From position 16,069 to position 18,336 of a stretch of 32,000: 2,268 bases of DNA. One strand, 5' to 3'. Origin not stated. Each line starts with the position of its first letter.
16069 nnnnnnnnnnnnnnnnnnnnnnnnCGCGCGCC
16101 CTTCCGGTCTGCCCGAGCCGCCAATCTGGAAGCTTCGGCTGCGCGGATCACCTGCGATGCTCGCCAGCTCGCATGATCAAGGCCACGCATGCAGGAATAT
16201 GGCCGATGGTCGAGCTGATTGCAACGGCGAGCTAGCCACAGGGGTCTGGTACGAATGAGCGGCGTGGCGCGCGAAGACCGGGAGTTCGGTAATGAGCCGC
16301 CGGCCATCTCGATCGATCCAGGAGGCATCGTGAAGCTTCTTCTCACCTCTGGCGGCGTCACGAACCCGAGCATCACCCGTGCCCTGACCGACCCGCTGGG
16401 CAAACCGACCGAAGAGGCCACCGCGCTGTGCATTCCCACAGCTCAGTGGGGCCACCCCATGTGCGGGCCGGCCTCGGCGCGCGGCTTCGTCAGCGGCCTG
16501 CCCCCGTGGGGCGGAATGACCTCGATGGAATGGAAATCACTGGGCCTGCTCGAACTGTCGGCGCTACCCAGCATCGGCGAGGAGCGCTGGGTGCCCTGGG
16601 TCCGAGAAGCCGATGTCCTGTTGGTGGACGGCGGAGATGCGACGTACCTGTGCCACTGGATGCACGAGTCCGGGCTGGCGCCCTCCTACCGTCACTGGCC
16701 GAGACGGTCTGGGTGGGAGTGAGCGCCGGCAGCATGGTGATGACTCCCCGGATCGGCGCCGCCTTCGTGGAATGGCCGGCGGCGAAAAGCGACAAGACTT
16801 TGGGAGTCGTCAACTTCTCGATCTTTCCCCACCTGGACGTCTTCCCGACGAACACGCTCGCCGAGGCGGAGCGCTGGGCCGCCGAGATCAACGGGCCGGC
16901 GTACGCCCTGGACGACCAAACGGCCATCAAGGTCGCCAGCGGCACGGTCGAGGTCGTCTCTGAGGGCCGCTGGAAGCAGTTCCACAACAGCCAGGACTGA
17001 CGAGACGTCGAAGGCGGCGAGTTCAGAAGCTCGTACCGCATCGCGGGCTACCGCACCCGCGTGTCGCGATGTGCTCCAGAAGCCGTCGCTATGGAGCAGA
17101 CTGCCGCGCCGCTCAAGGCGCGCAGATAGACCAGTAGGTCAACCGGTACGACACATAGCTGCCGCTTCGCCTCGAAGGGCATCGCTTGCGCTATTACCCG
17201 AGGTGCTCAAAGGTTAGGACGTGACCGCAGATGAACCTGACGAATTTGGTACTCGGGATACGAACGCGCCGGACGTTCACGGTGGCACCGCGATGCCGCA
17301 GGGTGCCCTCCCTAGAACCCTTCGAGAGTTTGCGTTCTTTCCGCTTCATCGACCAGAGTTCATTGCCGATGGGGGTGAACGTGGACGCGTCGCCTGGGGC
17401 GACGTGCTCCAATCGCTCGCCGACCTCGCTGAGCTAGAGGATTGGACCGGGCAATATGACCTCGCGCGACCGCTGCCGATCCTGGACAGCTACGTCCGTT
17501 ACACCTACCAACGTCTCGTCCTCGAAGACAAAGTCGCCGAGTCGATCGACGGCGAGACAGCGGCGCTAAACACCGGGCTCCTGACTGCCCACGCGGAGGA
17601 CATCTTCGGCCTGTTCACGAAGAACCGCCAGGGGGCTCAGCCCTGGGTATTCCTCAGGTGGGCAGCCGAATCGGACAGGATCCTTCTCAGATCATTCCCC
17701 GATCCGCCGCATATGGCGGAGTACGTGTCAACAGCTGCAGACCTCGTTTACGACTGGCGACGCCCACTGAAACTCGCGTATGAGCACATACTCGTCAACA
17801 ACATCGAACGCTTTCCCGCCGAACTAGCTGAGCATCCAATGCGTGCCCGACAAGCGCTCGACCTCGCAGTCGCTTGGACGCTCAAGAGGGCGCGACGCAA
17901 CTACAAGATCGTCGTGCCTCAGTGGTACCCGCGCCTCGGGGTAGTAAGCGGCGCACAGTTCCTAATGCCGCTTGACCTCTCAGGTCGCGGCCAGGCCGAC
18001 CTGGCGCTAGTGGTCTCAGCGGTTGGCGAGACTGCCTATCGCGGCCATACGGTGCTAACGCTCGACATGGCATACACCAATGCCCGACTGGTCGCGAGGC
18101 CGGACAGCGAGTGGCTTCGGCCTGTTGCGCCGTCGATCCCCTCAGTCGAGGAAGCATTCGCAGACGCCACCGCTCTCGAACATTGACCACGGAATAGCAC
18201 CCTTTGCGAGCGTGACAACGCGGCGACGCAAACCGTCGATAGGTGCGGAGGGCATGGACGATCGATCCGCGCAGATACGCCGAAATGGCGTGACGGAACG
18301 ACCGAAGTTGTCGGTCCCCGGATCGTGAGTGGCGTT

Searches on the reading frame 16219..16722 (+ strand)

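Call 5: search_protein_families(library=pfam, proteins=[window:16219-16722:+], max_evalue=0.01)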
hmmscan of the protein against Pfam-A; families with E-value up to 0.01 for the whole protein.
window:16219-16722:+ (167 aa): 1 family
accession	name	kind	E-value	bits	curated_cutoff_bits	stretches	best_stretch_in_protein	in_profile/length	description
PF03575.23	Peptidase_S51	-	0.0039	17.3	23.9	0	128-155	80-107/206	Peptidase family S51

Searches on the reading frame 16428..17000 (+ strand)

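Call 5: search_protein_families(library=pfam, proteins=[window:16428-17000:+], max_evalue=0.01)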
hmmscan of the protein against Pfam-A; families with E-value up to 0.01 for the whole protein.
window:16428-17000:+ (190 aa): 1 family
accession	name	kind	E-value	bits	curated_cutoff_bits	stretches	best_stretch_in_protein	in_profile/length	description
PF03575.23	Peptidase_S51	-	2.4e-08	34.3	23.9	1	92-176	116-205/206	Peptidase family S51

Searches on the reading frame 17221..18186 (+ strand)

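Call 5: search_protein_families(library=pfam, proteins=[window:17221-18186:+], max_evalue=0.01)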
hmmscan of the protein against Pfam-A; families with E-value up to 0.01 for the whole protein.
window:17221-18186:+ (321 aa): 1 family
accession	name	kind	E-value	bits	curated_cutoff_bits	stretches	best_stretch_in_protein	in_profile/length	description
PF12873.12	DUF3825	-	7.2e-66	222.6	27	1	66-298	1-238/238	Domain of unknown function (DUF3825)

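Call 6: search_protein_families(library=padloc, proteins=[window:17221-18186:+], max_evalue=0.01)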
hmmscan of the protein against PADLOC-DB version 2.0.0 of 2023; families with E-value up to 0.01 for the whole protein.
window:17221-18186:+ (321 aa): 0 families

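Call 7: search_protein_families(library=ncbifam, proteins=[window:17221-18186:+], max_evalue=0.01)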
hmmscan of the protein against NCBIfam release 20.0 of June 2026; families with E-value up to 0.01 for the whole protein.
window:17221-18186:+ (321 aa): 0 families

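Call 97: search_protein_families(library=phrogs, proteins=[window:17221-18183:+], max_evalue=0.001)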
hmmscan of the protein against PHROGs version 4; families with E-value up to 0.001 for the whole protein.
window:17221-18183:+ (321 aa): 1 family
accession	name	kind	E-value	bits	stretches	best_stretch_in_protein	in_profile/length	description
phrog_11623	-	unknown function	2.5e-32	113.3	1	66-300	25-256/258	-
